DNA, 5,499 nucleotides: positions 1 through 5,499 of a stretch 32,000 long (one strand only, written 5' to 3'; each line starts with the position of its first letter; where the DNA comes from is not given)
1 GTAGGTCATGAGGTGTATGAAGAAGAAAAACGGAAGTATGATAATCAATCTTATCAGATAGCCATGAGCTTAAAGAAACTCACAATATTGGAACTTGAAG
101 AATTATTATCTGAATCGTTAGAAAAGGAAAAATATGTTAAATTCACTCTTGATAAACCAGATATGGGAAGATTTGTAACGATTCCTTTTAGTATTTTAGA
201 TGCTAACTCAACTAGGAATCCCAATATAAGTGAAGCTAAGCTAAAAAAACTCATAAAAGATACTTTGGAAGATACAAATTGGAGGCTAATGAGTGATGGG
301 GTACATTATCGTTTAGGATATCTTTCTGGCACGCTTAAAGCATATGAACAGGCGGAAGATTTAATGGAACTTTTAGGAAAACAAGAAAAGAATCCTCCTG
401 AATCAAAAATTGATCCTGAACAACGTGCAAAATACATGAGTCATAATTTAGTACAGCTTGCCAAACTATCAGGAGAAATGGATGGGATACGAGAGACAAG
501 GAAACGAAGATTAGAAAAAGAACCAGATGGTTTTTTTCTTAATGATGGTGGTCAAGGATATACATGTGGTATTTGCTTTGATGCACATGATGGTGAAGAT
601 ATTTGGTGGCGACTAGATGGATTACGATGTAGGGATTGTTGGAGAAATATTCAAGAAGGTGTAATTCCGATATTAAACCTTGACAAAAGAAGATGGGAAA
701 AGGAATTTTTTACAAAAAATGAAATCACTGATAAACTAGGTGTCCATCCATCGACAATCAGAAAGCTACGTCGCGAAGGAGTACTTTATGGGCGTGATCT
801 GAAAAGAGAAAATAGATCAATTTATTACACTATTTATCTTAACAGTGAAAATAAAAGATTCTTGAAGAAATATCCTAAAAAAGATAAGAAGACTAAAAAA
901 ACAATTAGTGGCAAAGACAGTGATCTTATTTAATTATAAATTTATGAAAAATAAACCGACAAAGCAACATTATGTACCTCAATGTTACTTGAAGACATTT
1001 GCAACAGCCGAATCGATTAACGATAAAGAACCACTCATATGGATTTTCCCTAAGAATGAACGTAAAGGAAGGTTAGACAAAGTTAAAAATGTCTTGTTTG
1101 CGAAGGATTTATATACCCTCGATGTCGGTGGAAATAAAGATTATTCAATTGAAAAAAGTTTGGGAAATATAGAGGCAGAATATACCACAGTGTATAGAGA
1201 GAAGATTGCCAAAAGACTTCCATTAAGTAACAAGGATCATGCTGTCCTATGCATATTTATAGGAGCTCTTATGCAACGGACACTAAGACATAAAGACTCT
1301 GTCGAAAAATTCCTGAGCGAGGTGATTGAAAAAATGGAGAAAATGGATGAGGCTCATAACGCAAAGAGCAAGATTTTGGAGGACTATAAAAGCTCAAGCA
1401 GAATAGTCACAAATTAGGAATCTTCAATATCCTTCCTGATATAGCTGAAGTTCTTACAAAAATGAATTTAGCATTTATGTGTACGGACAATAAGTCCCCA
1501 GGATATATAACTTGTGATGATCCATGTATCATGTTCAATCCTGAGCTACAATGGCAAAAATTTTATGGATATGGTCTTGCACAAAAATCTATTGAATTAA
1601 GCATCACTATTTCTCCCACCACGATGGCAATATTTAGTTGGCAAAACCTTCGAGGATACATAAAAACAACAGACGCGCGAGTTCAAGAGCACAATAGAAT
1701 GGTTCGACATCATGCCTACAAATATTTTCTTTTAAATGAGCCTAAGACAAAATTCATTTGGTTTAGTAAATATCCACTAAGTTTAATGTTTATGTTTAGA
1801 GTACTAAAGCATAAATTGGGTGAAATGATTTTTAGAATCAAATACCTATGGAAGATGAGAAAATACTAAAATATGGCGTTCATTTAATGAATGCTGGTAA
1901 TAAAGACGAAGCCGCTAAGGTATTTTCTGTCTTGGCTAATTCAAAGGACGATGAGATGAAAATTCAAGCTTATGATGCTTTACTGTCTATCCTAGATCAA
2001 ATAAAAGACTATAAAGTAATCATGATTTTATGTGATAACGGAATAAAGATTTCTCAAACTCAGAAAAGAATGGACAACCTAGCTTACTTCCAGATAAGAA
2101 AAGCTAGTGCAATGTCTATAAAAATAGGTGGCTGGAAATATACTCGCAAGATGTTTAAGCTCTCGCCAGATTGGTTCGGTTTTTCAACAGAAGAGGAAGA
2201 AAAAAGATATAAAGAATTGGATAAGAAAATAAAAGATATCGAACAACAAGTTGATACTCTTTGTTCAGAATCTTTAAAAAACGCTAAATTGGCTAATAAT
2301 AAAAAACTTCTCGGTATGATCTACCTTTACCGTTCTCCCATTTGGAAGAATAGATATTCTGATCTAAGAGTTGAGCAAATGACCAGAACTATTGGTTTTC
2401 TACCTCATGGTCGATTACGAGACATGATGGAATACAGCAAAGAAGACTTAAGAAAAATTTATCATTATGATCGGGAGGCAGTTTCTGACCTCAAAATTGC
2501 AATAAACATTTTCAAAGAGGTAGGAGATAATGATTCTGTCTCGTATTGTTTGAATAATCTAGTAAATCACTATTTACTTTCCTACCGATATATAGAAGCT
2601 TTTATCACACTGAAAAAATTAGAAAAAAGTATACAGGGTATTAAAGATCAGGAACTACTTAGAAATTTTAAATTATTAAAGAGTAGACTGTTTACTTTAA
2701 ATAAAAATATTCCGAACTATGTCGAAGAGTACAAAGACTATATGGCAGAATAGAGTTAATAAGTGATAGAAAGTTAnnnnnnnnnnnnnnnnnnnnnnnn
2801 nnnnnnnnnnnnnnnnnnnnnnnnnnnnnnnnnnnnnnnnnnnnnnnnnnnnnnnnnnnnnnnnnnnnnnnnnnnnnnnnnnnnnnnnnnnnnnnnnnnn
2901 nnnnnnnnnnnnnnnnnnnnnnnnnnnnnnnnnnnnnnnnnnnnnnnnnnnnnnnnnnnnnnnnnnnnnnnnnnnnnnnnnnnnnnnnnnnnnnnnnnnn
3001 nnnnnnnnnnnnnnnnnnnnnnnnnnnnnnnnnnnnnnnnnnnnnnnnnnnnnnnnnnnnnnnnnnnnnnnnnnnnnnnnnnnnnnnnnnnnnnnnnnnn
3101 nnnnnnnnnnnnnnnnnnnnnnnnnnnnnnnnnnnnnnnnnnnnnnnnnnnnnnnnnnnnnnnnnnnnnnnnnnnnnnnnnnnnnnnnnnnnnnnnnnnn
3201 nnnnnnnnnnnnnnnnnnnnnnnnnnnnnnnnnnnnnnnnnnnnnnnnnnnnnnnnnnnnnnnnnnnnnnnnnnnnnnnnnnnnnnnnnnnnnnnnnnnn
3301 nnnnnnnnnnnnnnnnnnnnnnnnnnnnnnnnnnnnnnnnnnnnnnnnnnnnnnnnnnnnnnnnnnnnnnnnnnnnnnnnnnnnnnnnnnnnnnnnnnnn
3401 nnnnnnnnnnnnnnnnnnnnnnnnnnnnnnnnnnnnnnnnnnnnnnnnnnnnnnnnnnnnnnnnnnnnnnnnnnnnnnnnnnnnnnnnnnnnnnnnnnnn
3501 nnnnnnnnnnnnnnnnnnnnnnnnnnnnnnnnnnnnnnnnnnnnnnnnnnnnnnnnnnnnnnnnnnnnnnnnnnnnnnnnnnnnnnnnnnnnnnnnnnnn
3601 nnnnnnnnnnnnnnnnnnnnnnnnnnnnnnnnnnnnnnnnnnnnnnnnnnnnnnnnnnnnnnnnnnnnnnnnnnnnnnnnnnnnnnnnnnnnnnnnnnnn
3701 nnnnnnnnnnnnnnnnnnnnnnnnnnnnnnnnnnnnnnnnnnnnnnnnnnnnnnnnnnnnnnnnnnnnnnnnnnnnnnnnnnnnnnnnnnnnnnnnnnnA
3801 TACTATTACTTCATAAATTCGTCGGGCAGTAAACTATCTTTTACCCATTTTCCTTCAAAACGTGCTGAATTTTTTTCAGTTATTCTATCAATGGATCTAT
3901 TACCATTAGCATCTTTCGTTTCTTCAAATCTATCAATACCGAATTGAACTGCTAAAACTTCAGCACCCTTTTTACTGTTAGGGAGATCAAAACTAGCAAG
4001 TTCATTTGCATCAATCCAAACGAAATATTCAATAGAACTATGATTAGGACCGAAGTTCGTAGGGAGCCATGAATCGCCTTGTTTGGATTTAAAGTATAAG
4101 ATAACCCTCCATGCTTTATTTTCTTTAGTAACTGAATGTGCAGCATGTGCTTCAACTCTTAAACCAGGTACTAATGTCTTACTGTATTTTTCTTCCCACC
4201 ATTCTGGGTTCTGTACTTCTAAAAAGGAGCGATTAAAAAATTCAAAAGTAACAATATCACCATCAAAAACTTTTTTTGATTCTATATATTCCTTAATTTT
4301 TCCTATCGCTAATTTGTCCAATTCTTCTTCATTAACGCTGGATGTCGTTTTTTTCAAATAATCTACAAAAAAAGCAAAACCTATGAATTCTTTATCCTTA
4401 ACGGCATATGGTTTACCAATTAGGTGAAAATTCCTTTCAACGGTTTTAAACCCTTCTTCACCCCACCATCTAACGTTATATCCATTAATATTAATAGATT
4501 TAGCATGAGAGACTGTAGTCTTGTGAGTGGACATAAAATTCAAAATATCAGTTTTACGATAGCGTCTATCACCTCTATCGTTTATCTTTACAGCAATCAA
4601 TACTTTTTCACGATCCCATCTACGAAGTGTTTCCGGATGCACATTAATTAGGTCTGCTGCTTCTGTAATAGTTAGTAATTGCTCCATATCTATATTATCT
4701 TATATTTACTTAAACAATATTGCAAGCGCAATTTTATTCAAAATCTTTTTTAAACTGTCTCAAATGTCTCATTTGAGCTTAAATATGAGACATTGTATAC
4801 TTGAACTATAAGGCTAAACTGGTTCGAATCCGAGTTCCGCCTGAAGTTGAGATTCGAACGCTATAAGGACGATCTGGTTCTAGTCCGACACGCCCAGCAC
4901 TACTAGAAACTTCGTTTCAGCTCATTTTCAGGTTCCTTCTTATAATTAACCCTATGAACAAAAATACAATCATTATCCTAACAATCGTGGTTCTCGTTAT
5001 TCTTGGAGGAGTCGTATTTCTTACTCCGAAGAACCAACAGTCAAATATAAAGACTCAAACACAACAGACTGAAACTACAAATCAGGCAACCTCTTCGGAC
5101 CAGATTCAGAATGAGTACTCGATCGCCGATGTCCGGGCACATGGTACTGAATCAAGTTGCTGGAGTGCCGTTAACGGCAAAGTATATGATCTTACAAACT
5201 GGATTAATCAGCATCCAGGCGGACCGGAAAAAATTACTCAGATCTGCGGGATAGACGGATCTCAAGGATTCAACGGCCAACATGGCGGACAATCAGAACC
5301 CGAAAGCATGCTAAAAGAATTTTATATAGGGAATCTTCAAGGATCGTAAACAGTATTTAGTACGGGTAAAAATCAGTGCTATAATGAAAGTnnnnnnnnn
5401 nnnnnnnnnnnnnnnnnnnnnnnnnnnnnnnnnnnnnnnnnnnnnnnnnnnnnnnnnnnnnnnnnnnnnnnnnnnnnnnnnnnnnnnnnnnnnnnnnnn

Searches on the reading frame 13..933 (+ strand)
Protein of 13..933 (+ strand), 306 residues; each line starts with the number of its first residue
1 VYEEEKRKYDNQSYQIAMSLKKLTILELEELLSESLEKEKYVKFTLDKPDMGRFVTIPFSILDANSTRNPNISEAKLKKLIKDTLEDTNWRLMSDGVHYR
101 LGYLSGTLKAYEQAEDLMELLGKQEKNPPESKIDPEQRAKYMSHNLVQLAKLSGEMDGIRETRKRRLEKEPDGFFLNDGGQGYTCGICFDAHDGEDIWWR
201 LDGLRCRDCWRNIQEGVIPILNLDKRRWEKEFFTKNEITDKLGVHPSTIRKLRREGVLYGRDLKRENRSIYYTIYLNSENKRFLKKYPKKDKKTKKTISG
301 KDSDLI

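Call 55: search_protein_families(library=pfam, proteins=[window:13-933:+], max_evalue=0.001)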
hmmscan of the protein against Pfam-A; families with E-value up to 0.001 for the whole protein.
window:13-933:+ (306 aa): 2 families
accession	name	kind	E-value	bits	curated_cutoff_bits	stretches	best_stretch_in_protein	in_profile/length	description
PF13338.12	AbiEi_4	-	0.00036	21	25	1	226-258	7-38/49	Transcriptional regulator, AbiEi antitoxin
PF12728.13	HTH_17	-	0.00089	19.9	27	0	233-271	2-37/51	Helix-turn-helix domain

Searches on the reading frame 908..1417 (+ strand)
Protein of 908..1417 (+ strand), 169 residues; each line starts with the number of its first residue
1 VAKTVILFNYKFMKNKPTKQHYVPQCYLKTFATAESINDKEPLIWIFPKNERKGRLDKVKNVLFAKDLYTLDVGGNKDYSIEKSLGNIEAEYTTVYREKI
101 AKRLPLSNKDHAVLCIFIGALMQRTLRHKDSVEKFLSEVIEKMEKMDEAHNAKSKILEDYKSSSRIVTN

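Call 55: search_protein_families(library=pfam, proteins=[window:908-1417:+], max_evalue=0.001)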
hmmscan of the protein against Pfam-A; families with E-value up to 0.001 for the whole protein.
window:908-1417:+ (169 aa): 1 family
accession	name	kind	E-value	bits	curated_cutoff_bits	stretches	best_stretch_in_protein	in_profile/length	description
PF14022.11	DUF4238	-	1.6e-23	83.9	27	1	19-160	1-145/281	Protein of unknown function (DUF4238)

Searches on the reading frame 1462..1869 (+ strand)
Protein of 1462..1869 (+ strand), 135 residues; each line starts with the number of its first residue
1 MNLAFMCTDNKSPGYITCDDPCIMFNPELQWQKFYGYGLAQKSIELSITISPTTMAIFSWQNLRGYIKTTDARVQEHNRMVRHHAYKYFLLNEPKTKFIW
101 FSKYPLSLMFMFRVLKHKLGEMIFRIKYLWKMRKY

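Call 55: search_protein_families(library=pfam, proteins=[window:1462-1869:+], max_evalue=0.001)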
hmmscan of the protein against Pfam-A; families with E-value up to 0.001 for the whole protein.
window:1462-1869:+ (135 aa): 1 family
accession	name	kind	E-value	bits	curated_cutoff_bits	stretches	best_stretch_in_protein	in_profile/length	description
PF14022.11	DUF4238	-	2.5e-05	24.3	27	1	1-89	184-275/281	Protein of unknown function (DUF4238)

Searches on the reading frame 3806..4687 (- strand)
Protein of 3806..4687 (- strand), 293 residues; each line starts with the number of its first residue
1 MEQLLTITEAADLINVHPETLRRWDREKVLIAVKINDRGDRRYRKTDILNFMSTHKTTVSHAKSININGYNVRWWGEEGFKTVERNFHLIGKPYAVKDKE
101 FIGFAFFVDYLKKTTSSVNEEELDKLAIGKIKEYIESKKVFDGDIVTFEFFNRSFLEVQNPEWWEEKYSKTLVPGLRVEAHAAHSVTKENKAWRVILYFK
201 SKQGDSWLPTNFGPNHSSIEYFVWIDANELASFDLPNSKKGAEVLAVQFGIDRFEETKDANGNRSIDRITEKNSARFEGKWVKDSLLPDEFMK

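Call 4: search_protein_families(library=pfam, proteins=[window:3806-4687:-], max_evalue=0.01)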
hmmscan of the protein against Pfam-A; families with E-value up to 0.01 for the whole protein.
window:3806-4687:- (293 aa): 3 families
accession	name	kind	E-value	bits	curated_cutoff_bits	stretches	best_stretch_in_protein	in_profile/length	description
PF13411.12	MerR_1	-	1.2e-09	38.5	21.6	1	6-51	2-46/69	MerR HTH family regulatory protein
PF00376.29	MerR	-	1.6e-08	34.6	28.2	1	6-43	1-38/38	MerR family regulatory protein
PF12728.13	HTH_17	-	1.8e-08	35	27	1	4-54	1-49/51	Helix-turn-helix domain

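Call 5: search_protein_families(library=ncbifam, proteins=[window:3806-4687:-], max_evalue=0.01)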
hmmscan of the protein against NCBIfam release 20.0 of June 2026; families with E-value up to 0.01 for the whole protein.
window:3806-4687:- (293 aa): 7 families
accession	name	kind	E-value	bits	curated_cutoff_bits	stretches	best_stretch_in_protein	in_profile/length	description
NF047375.1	HeatShock_HspR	equivalog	4.7e-08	32.9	105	1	3-69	2-65/92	heat shock protein transcriptional repressor HspR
TIGR01764.1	excise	domain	8.4e-06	26.1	28.8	1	4-53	1-48/49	excisionase family DNA-binding protein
NF033787.1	HTH_BldC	subfamily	2.7e-05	23.9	77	1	3-50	1-47/49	BldC family transcriptional regulator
NF033518.0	transpos_IS607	equivalog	0.00064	19.3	110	1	9-62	2-54/187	IS607 family transposase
NF047377.1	heat_HspR_dupli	exception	0.005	16.3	300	1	7-51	129-172/214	heat shock protein transcriptional repressor HspR, fused homodimer type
NF011617.0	PRK15043.1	equivalog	0.0052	16.1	417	1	4-49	3-48/243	HTH-type transcriptional regulator MlrA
NF045770.1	MPN403_MG284_C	domain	0.0061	16.5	37.3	0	150-171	19-40/57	MG284/MPN403 family protein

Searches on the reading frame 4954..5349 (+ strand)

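Call 4: search_protein_families(library=pfam, proteins=[window:4954-5349:+], max_evalue=0.01)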
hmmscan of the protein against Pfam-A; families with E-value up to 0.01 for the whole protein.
window:4954-5349:+ (131 aa): 3 families
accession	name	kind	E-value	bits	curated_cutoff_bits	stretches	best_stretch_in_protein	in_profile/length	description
PF00173.33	Cyt-b5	-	3e-19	69.2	23.7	1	58-128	3-73/74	Cytochrome b5-like Heme/Steroid binding domain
PF12685.13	SpoIIIAH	-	0.0036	17.7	30.6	1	3-57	1-57/191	SpoIIIAH-like protein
PF12869.13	tRNA_anti-like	-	0.0056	16.7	23.5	1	7-87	7-88/146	tRNA_anti-like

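Call 5: search_protein_families(library=ncbifam, proteins=[window:4954-5349:+], max_evalue=0.01)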
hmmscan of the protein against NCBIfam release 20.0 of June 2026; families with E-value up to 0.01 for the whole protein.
window:4954-5349:+ (131 aa): 9 families
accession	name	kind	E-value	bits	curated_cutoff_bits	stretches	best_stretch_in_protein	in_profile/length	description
NF006283.1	PRK08455.1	equivalog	0.001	18.7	187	1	6-54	22-73/182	flagellar basal body-associated protein FliL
NF002356.0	PRK01318.2-3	equivalog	0.0013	17.2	460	1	1-58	1-58/627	membrane protein insertase YidC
TIGR02209.1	ftsL_broad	equivalog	0.0017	18.2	42.45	1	4-54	3-53/85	cell division protein FtsL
NF002337.0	PRK01294.1-5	equivalog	0.0024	17.1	340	1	1-58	1-57/286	lipase secretion chaperone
NF042931.1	SAG1386_EF1546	equivalog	0.0038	17.3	80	1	5-56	32-83/158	SAG1386/EF1546 family surface-associated protein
NF052435.1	BamI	equivalog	0.0062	16.4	180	1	1-52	1-51/226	biofilm-associated metzincin protease inhibitor BamI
NF033512.1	T2SS_chap_CpaB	equivalog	0.0083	16.1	90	0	4-55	4-54/206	metalloprotease secretion chaperone CpaB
NF002353.0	PRK01318.1-4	equivalog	0.009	14.7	365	1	2-55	5-61/596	membrane protein insertase YidC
TIGR02830.1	spore_III_AG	equivalog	0.0093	15.4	147.7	0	4-55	4-55/186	stage III sporulation protein AG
